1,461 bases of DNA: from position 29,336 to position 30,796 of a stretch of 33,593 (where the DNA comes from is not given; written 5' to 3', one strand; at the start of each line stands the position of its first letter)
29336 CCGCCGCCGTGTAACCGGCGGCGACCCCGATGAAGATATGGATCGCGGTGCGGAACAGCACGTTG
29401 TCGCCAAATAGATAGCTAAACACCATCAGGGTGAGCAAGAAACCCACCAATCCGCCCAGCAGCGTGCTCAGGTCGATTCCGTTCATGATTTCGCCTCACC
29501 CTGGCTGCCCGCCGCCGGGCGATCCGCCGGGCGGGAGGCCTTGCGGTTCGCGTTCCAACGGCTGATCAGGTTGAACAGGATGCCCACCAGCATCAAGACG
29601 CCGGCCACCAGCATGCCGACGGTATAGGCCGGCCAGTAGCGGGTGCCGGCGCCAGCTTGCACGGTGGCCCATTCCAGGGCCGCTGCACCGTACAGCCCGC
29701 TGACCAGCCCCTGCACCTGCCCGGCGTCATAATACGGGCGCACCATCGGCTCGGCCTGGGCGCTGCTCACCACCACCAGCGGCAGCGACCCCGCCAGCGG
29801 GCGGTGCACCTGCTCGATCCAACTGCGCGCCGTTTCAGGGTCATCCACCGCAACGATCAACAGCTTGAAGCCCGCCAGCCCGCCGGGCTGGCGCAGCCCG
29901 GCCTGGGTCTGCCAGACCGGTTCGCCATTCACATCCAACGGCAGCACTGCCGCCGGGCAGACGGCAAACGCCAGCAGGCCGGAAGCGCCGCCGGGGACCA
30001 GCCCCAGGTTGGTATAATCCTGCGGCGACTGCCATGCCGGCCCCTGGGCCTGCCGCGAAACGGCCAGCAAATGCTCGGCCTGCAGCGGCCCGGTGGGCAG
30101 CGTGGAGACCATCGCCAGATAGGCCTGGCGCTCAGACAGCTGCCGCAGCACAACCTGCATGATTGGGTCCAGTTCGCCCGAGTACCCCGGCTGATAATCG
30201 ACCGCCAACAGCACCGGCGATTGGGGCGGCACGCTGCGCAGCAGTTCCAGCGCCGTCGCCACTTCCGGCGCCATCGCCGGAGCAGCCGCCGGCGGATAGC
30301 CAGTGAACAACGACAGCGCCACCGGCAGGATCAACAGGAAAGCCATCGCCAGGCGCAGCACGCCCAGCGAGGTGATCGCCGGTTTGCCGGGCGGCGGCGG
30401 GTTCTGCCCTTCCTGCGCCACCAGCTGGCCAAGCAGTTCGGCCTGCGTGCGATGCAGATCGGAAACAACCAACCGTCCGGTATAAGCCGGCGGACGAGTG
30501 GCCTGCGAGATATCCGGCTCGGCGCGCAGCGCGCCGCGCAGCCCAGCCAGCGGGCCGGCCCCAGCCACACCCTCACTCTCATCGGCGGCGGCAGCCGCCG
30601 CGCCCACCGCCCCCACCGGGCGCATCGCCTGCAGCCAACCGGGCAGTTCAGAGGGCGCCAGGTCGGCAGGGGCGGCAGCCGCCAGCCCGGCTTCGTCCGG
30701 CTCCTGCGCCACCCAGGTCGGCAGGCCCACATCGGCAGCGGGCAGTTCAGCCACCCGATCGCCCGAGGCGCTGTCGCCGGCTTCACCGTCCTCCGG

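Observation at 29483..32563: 1026-aa protein: N-terminal zinc ribbon, about 600 residues of acidic disorder studded with 26 PDW[LM] motifs, then a TM-ectodomain-TM anchor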

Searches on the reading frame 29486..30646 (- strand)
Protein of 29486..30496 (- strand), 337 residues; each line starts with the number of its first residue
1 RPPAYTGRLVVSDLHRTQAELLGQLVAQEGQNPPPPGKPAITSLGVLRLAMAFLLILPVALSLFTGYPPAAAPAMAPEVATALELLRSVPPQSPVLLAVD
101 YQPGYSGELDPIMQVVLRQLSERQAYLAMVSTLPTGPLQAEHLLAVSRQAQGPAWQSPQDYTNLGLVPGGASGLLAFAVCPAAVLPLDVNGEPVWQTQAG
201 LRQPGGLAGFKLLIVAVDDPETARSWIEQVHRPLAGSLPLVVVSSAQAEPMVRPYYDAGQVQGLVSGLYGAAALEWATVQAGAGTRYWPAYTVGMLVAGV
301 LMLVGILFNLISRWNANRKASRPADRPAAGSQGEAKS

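Call 8: find_homologous_proteins(query=window:29486-30496:-, max_evalue=0.001)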
Query seq(337 aa) (337 aa): 45 proteins with E <= 0.001 among 8000 candidates.
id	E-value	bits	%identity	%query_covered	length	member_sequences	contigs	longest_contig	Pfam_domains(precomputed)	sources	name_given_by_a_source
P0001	1.4e-76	276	49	88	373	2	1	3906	-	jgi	jgi:hypothetical protein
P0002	6.5e-70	254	45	95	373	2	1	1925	-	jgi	jgi:hypothetical protein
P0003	9.1e-69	250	43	95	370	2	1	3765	-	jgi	jgi:hypothetical protein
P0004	6.8e-65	237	41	95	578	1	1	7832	-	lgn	-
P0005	2.6e-64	236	42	95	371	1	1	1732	-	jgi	-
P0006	4.4e-64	235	39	99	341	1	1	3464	-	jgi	jgi:hypothetical protein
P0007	3.6e-63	232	43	90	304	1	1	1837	-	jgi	jgi:hypothetical protein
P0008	1.6e-62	230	48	78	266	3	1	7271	-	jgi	jgi:hypothetical protein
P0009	2.8e-62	229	42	91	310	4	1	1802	-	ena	-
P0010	2.9e-62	229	41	90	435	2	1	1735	-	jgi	jgi:hypothetical protein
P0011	3.5e-61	225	42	88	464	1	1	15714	-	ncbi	ncbi:MAG: hypothetical protein ACM3PY_08730, partial [Omnitrophica WOR_2 bacterium]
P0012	5.7e-60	221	50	73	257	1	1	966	-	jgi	jgi:hypothetical protein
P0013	1.6e-59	220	39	94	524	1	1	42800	-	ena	-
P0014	4.2e-58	215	41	85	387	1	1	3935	-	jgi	jgi:hypothetical protein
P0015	5.4e-58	215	42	97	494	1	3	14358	PF24463.2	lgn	-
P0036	1.5e-38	151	31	96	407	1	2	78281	-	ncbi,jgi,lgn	jgi:hypothetical protein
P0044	1.7e-15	75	32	76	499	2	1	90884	PF13240.12,PF12773.14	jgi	jgi:hypothetical protein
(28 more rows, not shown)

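Call 16: find_related_loci(query=A1, collection=genome_contigs, flank=10000)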
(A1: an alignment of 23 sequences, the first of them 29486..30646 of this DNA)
Query A1 (387 aa) in genome_contigs; peptide patterns used: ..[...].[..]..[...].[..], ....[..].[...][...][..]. (x = any residue, [..] = any of these).
244 stretches matched a pattern; 186 encode a relative of the query (tblastn E <= 1e-3); the best 80 are kept; 80 distinct loci.
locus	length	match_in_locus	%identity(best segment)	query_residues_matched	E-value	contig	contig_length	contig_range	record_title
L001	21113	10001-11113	51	1-369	7e-97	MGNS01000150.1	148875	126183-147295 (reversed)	MAG: Chloroflexi bacterium RBG_16_57_11 RBG_16_scaffold_690, whole genome shotgun sequence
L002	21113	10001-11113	51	1-369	3e-96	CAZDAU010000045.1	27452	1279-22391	MAG TPA_asm: uncultured Anaerolinea sp. isolate binchicken_co274_325 genome assembly, contig: NODE_4450_length_27452_cov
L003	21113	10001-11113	49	1-369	6e-93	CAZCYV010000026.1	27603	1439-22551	MAG TPA_asm: uncultured Anaerolinea sp. isolate binchicken_co274_310 genome assembly, contig: NODE_4408_length_27603_cov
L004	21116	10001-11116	43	1-371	3e-89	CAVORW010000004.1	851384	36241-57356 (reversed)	MAG: uncultured Chloroflexia bacterium isolate MFD09964.bin.2.12 genome assembly, contig: contig_30722, whole genome sho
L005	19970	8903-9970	48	1-355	1e-86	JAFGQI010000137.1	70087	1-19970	MAG: Anaerolineales bacterium isolate Zod_Metabat.740 k87_11240026, whole genome shotgun sequence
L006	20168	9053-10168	44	1-371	7e-86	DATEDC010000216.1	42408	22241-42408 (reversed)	MAG TPA_asm: Anaerolineales bacterium isolate SMAG_U8288 k141_2105397, whole genome shotgun sequence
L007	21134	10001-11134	43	1-382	5e-85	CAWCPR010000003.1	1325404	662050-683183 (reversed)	MAG: uncultured Chloroflexia bacterium isolate MFD04944.bin.2.27 genome assembly, contig: contig_23293, whole genome sho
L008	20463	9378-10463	41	1-359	7e-80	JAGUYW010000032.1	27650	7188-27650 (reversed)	MAG: Anaerolineales bacterium isolate DeMMO6_61 c_000000033812, whole genome shotgun sequence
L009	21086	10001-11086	46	1-361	1e-85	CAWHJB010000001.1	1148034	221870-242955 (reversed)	MAG: uncultured Chloroflexia bacterium isolate MFD02923.bin.2.67 genome assembly, contig: contig_12991, whole genome sho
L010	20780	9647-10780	42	1-372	2e-78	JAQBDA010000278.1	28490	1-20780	MAG: Chloroflexota bacterium isolate MAG_401_bin-08 401_bin-08_ctg-278, whole genome shotgun sequence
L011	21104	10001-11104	43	1-371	2e-77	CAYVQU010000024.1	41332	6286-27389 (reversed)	MAG TPA_asm: uncultured Anaerolineales bacterium isolate SRP077602_co7_51 genome assembly, contig: NODE_4335_length_4133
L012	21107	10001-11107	44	1-371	6e-77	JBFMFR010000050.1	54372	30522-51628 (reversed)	MAG: Chloroflexota bacterium isolate MAG276 MAG276_50, whole genome shotgun sequence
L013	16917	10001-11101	42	1-361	1e-76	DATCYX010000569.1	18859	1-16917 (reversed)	MAG TPA_asm: Anaerolineales bacterium isolate SMAG_U55 k141_355610, whole genome shotgun sequence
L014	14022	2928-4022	40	1-363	1e-76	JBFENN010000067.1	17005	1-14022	MAG: Anaerolineales bacterium isolate Mix_mud03.2021.01.63 k141_2790933_length_17005_cov_11.8976, whole genome shotgun s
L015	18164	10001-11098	51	1-371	2e-96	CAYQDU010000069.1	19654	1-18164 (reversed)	MAG TPA_asm: uncultured Anaerolinea sp. isolate binchicken_co20_395 genome assembly, contig: NODE_5411_length_19654_cov_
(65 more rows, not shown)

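Call 24: predict_structure(alignment_id=A1)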
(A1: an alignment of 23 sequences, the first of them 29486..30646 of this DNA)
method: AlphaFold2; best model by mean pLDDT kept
length: 387 residues; sequences in the alignment: 23
mean_pLDDT: 81.9   pTM: 0.70
mean pLDDT of the five models: 81.9, 80.0, 78.9, 78.1, 77.7
residues with pLDDT >= 90: 222; 70-90: 81; 50-70: 38; < 50: 46
segments of 3 or more residues with pLDDT < 50: 1-3, 8-30, 55-57, 381-387
pLDDT, mean of each block of 10 residues (from residue 1): 47 32 37 53 50 51 81 85 71 85 91 86 95 97 96 87 95 95 96 91 76 96 94 95 91 83 97 95 83 97 96 96 93 91 93 92 87 57 41
secondary structure, 60 per line:
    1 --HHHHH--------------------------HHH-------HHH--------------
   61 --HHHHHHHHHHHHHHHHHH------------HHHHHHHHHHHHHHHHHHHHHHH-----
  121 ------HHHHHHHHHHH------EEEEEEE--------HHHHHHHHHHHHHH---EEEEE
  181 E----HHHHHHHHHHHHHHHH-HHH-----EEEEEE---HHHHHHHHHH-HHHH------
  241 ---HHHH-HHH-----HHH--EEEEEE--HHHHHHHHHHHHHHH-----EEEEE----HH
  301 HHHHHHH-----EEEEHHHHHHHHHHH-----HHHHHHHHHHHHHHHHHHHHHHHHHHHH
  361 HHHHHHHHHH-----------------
elements in order: H3-7 H63-80 H93-115 H127-137 E144-150 H159-172 E176-181 H186-201 E211-216 H220-229 H231-234 H244-247 E262-267 H270-284 E290-294 H299-307 E313-316 H317-327 H333-370

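Call 27: fold_search(model_id=the predicted structure, library=pdb)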
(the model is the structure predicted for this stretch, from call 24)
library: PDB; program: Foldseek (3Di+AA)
matches with E <= 10: 1641; with E <= 0.001: 0
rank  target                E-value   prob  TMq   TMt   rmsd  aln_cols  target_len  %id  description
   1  8b5q_A                3.9e-03  0.90  0.23  0.24  12.5       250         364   10  Crystal Structure of P. aeruginosa WaaG in complex with UMP (released 2023-10-04)
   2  4yaj_C                5.8e-03  0.47  0.15  0.13  18.6       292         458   10  Ca. Korarchaeum cryptofilum dinucleotide forming Acetyl-coenzyme A synthetase 1 (apo form) (released 2016-01-27)
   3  8v37_A                6.1e-03  0.38  0.15  0.14  20.1       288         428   12  Crystal structure of HpsN D352A mutant from Cupriavidus pinatubonensis in complex with NAD+ (released 2024-09-25)
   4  5vae_A                7.2e-03  0.89  0.22  0.17  15.4       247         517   10  Crystal structure of accessory secretion protein 1 and 3 (released 2018-02-21)
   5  6me4                  7.2e-03  0.85  0.23  0.19  17.2       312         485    8  XFEL crystal structure of human melatonin receptor MT1 in complex with 2-iodomelatonin (released 2019-04-24)
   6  2jan_B                7.2e-03  0.60  0.22  0.21  15.7       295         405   16  TYROSYL-TRNA SYNTHETASE FROM MYCOBACTERIUM TUBERCULOSIS IN UNLIGANDED STATE (released 2008-02-05)
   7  4p4g_B                7.6e-03  0.97  0.25  0.34   7.5       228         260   13  Crystal Structure of Mycobacterium tuberculosis Shikimate Dehydrogenase (released 2015-03-18)
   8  7zhw_B                8.1e-03  0.84  0.24  0.19  18.6       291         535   11  Leishmania donovani Glucose 6-Phosphate Dehydrogenase complexed with NADP(H) and Glucose 6-Phosphate (released 2022-12-14)
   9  1e77                  9.1e-03  0.97  0.27  0.22   6.3       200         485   10  COMPLEX OF ACTIVE MUTANT (Q365->C) OF GLUCOSE 6-PHOSPHATE DEHYDROGENASE FROM LEUCONOSTOC MESENTEROIDES WITH SUBSTRATE (released 2000-12-11)
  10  7zhz_A                1.1e-02  0.91  0.25  0.20  18.7       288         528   10  Leishmania donovani Glucose 6-Phosphate Dehydrogenase mutant C138S complexed with G6P and NADP(H) (released 2022-12-14)
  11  1kae_A                1.1e-02  0.30  0.14  0.13  21.4       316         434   14  L-HISTIDINOL DEHYDROGENASE (HISD) STRUCTURE COMPLEXED WITH L-HISTIDINOL (SUBSTRATE), ZINC AND NAD (COFACTOR) (released 2002-06-12)
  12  1mf7                  1.3e-02  0.87  0.24  0.40   7.9       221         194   10  INTEGRIN ALPHA M I DOMAIN (released 2003-05-20)
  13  6y32_F                1.3e-02  0.54  0.21  0.24  16.4       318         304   14  Structure of the GTPase heterodimer of human SRP54 and SRalpha (released 2020-09-23)
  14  1p74_B                1.3e-02  0.87  0.21  0.28   8.2       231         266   12  CRYSTAL STRUCTURE OF SHIKIMATE DEHYDROGENASE (AROE) FROM HAEMOPHILUS INFLUENZAE (released 2003-08-12)
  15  2jan_A                1.4e-02  0.51  0.21  0.20  15.5       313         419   15  TYROSYL-TRNA SYNTHETASE FROM MYCOBACTERIUM TUBERCULOSIS IN UNLIGANDED STATE (released 2008-02-05)
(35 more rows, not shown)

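Call 37: search_protein_families(library=pfam, proteins=[P0015, L015:7000-8016:+, P0044], max_evalue=0.01)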
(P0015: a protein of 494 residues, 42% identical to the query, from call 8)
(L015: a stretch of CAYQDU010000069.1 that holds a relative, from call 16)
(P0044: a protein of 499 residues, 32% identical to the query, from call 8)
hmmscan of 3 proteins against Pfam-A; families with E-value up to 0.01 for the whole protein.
P0015 (494 aa): 2 families
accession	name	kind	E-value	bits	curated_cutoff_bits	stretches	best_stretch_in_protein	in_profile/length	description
PF24463.1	DUF7577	-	1.5e-06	28.1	28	1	4-28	3-27/27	Domain of unknown function (DUF7577)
PF13240.11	Zn_Ribbon_1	-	0.0021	18.3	25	1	6-23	2-19/23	zinc-ribbon domain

L015:7000-8016:+ (338 aa): 1 family
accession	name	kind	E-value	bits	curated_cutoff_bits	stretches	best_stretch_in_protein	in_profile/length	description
PF20539.3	DUF6754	-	4.6e-26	91.9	27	1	93-336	9-249/257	Domain of unknown function (DUF6754)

P0044 (499 aa): 6 families
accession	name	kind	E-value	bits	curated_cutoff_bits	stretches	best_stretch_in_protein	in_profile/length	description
PF13240.11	Zn_Ribbon_1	-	1.1e-09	38.2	25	2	3-22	1-20/23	zinc-ribbon domain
PF12773.13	DZR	-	7.1e-08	32.9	27.3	1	4-51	1-45/45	Double zinc ribbon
PF13248.11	Zn_ribbon_3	-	7.9e-06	25.6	27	1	1-25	2-26/26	zinc-ribbon domain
PF00641.23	Zn_ribbon_RanBP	-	0.00027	20.6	27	1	33-51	7-25/30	Zn-finger in Ran binding protein and others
PF24463.1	DUF7577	-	0.00045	20.2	28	1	3-25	4-26/27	Domain of unknown function (DUF7577)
PF18912.6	DZR_2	-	0.0014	18.9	27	0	21-55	13-47/56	Double zinc ribbon domain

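Call 58: search_protein_families(library=padloc, proteins=[L015:7000-8016:+], max_evalue=0.01)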
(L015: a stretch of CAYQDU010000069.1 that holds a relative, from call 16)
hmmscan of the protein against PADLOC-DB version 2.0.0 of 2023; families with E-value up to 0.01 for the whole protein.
L015:7000-8016:+ (338 aa): 0 families

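Call 73: search_protein_families(library=pfam, alignment_id=A1, max_evalue=0.5)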
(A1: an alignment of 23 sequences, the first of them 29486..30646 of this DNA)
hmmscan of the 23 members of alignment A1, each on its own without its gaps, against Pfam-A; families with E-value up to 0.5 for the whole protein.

A. member 1, window:29486-30646:- (387 aa): 2 families
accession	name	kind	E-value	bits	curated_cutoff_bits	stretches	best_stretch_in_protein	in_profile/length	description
PF02038.21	ATP1G1_PLM_MAT8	-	0.074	12.9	26.9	1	343-358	16-31/48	ATP1G1/PLM/MAT8 family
PF23143.1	2TM_P5A-ATPase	-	0.22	12.1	27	1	336-370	28-62/70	P5A-ATPase, transmembrane helical hairpin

B. families by the number of members that match (of 23 scanned): 17 families
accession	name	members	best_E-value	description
PF13240.11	Zn_Ribbon_1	4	1.1e-09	zinc-ribbon domain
PF12773.13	DZR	4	7.1e-08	Double zinc ribbon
PF24463.1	DUF7577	3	1.5e-06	Domain of unknown function (DUF7577)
PF13248.11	Zn_ribbon_3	3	7.9e-06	zinc-ribbon domain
PF18912.6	DZR_2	3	0.0014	Double zinc ribbon domain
PF00641.23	Zn_ribbon_RanBP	1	0.00027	Zn-finger in Ran binding protein and others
PF02038.21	ATP1G1_PLM_MAT8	1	0.074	ATP1G1/PLM/MAT8 family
PF18593.6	CdiI_2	1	0.087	CdiI immunity protein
PF19839.5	RHH_9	1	0.09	Ribbon-helix-helix protein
PF07694.17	5TM-5TMR_LYT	1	0.13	5TMR of 5TMR-LYT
PF13241.12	NAD_binding_7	1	0.13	Putative NAD(P)-binding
PF11249.13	DUF3047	1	0.17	Protein of unknown function (DUF3047)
PF21835.1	YIEGIA_cap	1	0.18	Capping complex subunit for YIEGIA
PF23143.1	2TM_P5A-ATPase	1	0.22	P5A-ATPase, transmembrane helical hairpin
PF06490.17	FleQ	1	0.22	Flagellar regulatory protein FleQ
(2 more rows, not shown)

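Call 74: search_protein_families(library=pfam, proteins=[L015:7000-8016:+], max_evalue=10)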
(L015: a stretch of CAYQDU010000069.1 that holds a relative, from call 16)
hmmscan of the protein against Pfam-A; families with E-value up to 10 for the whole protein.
L015:7000-8016:+ (338 aa): 2 families
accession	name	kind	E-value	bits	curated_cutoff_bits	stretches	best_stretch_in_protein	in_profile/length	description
PF20539.3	DUF6754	-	4.6e-26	91.9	27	1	93-336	9-249/257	Domain of unknown function (DUF6754)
PF18895.5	T4SS_pilin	-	0.15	12.6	26.6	1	317-338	50-71/71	Type IV secretion system pilin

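Call 77: find_encoding_contigs(protein=P0036, flank=9000, max_places=2)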
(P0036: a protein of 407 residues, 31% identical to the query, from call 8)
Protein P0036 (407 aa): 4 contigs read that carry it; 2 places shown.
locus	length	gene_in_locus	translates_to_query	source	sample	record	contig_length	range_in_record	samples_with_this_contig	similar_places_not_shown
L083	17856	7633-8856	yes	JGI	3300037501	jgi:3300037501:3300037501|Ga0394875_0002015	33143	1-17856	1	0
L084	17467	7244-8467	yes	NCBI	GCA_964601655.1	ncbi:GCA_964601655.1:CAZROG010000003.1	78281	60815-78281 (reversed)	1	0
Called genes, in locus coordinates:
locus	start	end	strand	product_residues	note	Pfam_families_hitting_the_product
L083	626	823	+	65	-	PF01165:Ribosomal_S21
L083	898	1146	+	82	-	PF01176:eIF-1a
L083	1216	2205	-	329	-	PF01180:DHO_dh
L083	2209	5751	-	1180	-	PF01855:POR_N, PF17147:PFOR_II, PF01558:POR, PF10371:EKR, PF00037:Fer4 (weak), PF12838:Fer4_7, PF13183:Fer4_8, PF13484:Fer4_16, +7 more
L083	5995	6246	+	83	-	-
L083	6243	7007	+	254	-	PF20539:DUF6754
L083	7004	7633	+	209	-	-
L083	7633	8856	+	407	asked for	-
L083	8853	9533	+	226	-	-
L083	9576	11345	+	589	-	PF13941:MutL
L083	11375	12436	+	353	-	-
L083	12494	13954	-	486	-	PF02878:PGM_PMM_I, PF02879:PGM_PMM_II, PF02880:PGM_PMM_III, PF00408:PGM_PMM_IV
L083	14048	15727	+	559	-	PF00027:cNMP_binding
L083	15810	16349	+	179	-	PF01327:Pep_deformylase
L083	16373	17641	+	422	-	PF02463:SMC_N, PF13175:AAA_15 (weak), PF13476:AAA_23 (weak), PF13304:AAA_21 (faint)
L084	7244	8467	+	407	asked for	-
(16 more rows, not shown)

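Call 78: find_encoding_contigs(protein=P0044, flank=9000, max_places=2)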
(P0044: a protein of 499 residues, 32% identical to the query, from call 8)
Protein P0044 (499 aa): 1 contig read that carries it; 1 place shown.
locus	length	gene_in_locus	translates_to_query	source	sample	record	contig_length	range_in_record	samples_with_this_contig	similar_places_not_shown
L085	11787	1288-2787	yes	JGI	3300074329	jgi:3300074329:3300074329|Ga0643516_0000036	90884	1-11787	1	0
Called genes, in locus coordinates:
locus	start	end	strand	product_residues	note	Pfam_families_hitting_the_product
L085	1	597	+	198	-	?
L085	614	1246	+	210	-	-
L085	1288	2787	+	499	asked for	PF12773:DZR, PF13240:Zn_Ribbon_1 (weak)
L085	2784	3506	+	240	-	-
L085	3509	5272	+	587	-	PF13941:MutL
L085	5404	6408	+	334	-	-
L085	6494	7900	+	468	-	PF20703:nSTAND1 (weak), PF00486:Trans_reg_C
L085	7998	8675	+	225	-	PF04012:PspA_IM30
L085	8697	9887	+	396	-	-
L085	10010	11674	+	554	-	PF13531:SBP_bac_11, PF05762:VWA_CoxE (faint), PF00092:VWA, PF13519:VWA_2, PF13768:VWA_3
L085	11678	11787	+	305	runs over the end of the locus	-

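Call 81: search_solved_structures(query=A1, max_evalue=5)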
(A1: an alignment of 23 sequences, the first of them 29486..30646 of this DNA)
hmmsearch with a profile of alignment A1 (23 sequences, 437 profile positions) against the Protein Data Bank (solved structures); distinct sequences matched with E-value up to 5: 3.
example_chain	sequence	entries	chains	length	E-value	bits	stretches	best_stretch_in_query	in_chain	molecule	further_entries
8xho_A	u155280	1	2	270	0.97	11.2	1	360-389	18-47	PET plastic hydrolase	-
7qjo_B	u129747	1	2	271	0.99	11.2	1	360-389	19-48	Cutinase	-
9fq7_4V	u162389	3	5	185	1.2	11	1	60-115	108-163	Cytochrome c oxidase subunit 4 | Cg8 protein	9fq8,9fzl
